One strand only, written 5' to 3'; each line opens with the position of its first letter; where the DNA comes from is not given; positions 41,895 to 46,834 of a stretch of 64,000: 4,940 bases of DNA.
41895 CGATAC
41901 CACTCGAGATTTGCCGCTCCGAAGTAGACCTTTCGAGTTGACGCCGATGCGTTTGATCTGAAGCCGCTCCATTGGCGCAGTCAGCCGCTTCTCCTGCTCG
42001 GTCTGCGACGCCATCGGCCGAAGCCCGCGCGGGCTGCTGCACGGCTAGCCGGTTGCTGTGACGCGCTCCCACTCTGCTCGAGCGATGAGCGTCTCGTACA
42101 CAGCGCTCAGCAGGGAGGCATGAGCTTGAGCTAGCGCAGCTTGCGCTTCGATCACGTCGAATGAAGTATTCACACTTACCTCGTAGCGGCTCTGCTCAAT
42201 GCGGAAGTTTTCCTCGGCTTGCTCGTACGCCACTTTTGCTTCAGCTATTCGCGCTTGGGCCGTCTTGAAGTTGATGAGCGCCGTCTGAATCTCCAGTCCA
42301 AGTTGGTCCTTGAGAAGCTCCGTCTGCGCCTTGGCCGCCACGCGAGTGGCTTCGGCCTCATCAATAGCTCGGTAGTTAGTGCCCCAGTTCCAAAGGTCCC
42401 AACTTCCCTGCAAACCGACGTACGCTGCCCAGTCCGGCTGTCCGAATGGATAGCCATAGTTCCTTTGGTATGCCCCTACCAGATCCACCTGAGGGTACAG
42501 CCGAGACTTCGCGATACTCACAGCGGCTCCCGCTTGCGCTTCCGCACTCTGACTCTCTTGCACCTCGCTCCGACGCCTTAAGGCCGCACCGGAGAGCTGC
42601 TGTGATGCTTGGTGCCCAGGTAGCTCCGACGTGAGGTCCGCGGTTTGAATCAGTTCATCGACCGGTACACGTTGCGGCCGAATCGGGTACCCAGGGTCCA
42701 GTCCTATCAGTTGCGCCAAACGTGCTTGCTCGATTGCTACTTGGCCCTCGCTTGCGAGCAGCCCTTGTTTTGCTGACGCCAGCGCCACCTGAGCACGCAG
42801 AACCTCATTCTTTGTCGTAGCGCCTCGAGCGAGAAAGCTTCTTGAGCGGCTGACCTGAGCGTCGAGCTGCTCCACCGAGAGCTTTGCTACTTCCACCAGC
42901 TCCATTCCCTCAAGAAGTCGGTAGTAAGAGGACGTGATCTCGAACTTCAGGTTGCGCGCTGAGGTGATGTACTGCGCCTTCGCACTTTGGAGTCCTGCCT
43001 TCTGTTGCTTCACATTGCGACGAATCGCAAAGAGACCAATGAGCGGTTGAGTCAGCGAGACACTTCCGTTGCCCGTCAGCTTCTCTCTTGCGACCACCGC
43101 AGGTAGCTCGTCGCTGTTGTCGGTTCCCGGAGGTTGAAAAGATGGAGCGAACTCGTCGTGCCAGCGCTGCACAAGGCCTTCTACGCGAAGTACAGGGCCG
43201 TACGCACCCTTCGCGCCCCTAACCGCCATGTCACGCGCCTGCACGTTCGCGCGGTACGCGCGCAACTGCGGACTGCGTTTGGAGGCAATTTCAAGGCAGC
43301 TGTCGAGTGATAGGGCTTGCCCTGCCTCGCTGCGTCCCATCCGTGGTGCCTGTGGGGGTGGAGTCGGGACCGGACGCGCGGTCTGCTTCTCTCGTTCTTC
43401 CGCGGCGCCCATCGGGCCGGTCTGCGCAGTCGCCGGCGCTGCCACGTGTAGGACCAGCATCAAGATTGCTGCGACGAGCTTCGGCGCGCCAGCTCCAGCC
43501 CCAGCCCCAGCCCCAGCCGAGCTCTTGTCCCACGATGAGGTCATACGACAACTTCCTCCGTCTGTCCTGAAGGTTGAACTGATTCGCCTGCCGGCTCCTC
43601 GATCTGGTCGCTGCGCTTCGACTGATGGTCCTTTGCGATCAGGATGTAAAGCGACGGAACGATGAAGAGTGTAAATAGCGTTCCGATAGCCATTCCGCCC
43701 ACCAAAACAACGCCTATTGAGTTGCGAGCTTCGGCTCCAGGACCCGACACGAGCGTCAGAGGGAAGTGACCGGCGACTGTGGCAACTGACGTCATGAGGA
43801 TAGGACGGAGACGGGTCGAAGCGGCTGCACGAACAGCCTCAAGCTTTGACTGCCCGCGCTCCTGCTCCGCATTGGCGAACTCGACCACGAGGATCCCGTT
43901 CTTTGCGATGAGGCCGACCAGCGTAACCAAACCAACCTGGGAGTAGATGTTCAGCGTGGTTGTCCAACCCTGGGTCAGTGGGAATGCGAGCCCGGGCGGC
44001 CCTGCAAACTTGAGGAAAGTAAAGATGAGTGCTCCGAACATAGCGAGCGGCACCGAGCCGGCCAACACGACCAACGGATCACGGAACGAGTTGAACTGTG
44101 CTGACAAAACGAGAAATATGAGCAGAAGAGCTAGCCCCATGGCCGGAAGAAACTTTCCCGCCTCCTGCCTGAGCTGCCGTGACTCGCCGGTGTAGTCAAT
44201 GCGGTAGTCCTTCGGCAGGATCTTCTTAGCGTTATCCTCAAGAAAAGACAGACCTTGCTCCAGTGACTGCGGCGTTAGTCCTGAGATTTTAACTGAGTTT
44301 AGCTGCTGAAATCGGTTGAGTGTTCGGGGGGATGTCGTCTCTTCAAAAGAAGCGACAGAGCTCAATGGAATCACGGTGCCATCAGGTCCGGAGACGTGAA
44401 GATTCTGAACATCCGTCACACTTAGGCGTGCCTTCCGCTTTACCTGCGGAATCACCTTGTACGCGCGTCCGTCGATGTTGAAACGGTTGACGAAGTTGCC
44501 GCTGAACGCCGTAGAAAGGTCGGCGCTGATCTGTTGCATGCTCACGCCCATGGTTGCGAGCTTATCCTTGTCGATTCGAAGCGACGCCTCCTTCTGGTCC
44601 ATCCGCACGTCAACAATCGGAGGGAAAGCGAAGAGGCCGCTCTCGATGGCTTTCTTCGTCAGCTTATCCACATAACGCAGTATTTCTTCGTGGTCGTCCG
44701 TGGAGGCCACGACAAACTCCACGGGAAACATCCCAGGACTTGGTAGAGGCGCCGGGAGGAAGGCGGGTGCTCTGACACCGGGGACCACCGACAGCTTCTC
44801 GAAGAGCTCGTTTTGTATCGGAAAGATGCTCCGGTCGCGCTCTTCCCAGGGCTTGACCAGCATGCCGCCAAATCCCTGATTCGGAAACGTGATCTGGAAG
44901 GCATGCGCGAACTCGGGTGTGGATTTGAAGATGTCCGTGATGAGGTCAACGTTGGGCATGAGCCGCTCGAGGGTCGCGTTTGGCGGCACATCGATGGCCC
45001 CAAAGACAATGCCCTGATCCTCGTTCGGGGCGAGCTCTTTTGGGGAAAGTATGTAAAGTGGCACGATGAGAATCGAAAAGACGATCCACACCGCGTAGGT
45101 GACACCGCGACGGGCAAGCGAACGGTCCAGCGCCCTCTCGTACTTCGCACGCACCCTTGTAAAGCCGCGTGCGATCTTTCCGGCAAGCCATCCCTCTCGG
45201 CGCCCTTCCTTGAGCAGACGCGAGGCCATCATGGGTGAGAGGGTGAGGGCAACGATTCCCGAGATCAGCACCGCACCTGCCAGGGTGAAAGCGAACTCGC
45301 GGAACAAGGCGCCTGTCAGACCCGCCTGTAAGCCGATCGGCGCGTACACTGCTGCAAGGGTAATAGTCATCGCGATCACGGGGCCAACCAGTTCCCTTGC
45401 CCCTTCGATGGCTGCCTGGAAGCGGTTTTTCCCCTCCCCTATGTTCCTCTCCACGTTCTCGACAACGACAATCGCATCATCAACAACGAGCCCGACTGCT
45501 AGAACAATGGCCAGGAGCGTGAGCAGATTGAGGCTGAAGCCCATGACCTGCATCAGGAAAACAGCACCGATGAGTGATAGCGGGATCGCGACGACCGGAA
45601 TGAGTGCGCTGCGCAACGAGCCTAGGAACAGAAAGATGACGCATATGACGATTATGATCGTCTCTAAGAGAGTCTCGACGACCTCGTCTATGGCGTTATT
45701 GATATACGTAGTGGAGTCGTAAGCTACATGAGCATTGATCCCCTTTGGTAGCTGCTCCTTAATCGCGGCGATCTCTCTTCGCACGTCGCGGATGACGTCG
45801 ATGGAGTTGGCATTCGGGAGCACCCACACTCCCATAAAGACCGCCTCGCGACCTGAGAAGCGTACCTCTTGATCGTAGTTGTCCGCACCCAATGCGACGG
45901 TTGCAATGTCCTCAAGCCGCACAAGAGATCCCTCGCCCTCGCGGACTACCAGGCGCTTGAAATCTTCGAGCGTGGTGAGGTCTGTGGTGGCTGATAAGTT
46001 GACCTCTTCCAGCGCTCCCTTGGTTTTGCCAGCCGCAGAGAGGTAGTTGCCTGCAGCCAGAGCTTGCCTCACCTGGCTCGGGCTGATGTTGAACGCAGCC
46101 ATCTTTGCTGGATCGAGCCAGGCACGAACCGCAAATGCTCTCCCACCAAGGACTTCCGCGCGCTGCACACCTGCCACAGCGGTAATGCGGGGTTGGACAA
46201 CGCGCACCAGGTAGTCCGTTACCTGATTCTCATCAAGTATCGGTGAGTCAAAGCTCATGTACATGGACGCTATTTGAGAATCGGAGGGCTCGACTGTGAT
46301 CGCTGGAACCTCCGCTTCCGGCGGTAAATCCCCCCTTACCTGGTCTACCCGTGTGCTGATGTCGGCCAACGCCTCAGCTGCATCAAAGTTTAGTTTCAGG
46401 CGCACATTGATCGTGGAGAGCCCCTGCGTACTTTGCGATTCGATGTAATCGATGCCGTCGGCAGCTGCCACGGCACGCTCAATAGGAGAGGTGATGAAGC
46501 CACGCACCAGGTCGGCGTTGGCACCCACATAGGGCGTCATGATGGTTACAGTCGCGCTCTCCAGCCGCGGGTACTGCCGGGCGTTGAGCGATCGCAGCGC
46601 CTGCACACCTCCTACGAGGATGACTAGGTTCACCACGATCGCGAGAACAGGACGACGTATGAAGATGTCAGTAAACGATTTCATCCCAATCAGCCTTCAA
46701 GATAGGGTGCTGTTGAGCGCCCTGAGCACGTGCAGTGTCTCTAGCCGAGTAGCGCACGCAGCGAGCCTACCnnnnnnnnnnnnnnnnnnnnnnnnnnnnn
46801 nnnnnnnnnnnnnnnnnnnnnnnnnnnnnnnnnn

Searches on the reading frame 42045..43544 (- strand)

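Call 41: search_protein_families(library=pfam, proteins=[window:42045-43544:-])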
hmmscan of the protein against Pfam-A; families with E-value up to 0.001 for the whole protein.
window:42045-43544:- (499 aa): 1 family
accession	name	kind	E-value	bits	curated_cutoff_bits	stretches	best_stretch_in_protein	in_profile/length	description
PF02321.23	OEP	-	8.3e-61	205.5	22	2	316-496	3-186/187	Outer membrane efflux protein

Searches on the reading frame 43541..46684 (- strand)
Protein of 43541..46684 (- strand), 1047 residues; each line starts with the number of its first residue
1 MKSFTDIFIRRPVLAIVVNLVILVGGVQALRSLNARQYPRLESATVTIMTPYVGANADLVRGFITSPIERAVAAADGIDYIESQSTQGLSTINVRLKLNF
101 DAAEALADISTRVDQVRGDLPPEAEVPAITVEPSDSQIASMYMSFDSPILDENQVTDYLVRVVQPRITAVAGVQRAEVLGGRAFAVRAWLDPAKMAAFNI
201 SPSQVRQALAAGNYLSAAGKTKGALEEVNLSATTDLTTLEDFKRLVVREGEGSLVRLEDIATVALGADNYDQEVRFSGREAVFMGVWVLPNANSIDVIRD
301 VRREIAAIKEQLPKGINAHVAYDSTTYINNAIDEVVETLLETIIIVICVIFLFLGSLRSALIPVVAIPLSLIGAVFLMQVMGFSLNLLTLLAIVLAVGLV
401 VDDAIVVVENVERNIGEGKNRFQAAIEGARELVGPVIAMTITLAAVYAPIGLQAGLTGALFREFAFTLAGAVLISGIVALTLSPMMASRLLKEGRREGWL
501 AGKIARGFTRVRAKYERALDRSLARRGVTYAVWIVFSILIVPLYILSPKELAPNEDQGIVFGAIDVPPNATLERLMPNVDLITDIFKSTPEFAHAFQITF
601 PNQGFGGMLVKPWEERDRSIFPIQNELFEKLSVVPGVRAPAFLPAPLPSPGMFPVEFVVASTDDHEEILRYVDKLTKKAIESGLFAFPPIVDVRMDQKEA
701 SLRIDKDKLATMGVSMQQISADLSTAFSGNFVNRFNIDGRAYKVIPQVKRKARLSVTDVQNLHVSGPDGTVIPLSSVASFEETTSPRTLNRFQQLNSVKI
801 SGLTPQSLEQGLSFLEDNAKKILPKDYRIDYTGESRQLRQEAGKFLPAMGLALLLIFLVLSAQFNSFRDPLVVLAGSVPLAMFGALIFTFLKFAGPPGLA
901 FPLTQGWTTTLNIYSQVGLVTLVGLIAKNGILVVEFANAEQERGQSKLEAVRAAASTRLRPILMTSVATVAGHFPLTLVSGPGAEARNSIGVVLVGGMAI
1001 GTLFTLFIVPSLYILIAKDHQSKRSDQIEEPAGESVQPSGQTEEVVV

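Call 27: search_protein_families(library=ncbifam, proteins=[window:43541-46684:-])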
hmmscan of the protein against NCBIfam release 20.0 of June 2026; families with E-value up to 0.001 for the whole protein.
window:43541-46684:- (1047 aa): 20 families
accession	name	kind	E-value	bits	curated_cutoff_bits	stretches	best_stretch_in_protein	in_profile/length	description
NF007133.0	PRK09579.1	equivalog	0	1063.5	1763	1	3-1025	2-1011/1017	multidrug efflux RND transporter permease subunit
NF033617.1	RND_permease_2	subfamily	0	1053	1250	1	5-1017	1-1008/1009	multidrug efflux RND transporter permease subunit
NF000282.2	RND_permease_1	subfamily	2.4e-235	783.9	1250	1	7-1017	3-1028/1029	multidrug efflux RND transporter permease subunit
TIGR00915.1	2A0602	subfamily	9.8e-212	705.7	940.35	1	5-1027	2-1039/1050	efflux RND transporter permease subunit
NF007842.1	PRK10555.1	equivalog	6.2e-157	524.2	1854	1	6-1022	3-1032/1036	multidrug efflux RND transporter permease AcrD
NF007798.0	PRK10503.1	equivalog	1.4e-152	509.5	1584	1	7-1026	15-1032/1040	MdtB/MuxB family multidrug efflux RND transporter permease subunit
NF007131.0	PRK09577.1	equivalog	2.7e-145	485.6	1768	1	7-1025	4-1031/1045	multidrug efflux RND transporter permease subunit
NF000037.1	RND_perm_OqxB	exception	2.4e-144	482.5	2200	1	4-1025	3-1043/1050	multidrug efflux RND transporter permease subunit OqxB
NF011706.2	PRK15127.1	equivalog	5.8e-144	481.3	2150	2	6-589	3-601/1049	multidrug efflux RND transporter permease subunit AcrB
NF007905.0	PRK10614.1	equivalog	4.6e-139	464.9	1774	1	4-1023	3-1015/1025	multidrug efflux RND transporter permease subunit MdtC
TIGR00914.1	2A0601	subfamily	4.6e-103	345.8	701.45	2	12-570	13-582/1051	CusA/CzcA family heavy metal efflux RND transporter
TIGR00921.1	2A067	subfamily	2.4e-11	42.4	351.9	2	295-486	153-342/733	hydrophobe/amphiphile efflux-3 (HAE3) family transporter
NF009582.0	PRK13024.1-2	equivalog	5.9e-07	27.8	723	1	337-547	335-545/859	protein translocase subunit SecDF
NF009583.0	PRK13024.1-3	subfamily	1.1e-06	27.1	721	1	330-497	276-438/755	protein translocase subunit SecDF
NF009585.0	PRK13024.1-5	equivalog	3.8e-06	25.2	1037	1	331-496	493-653/993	protein translocase subunit SecDF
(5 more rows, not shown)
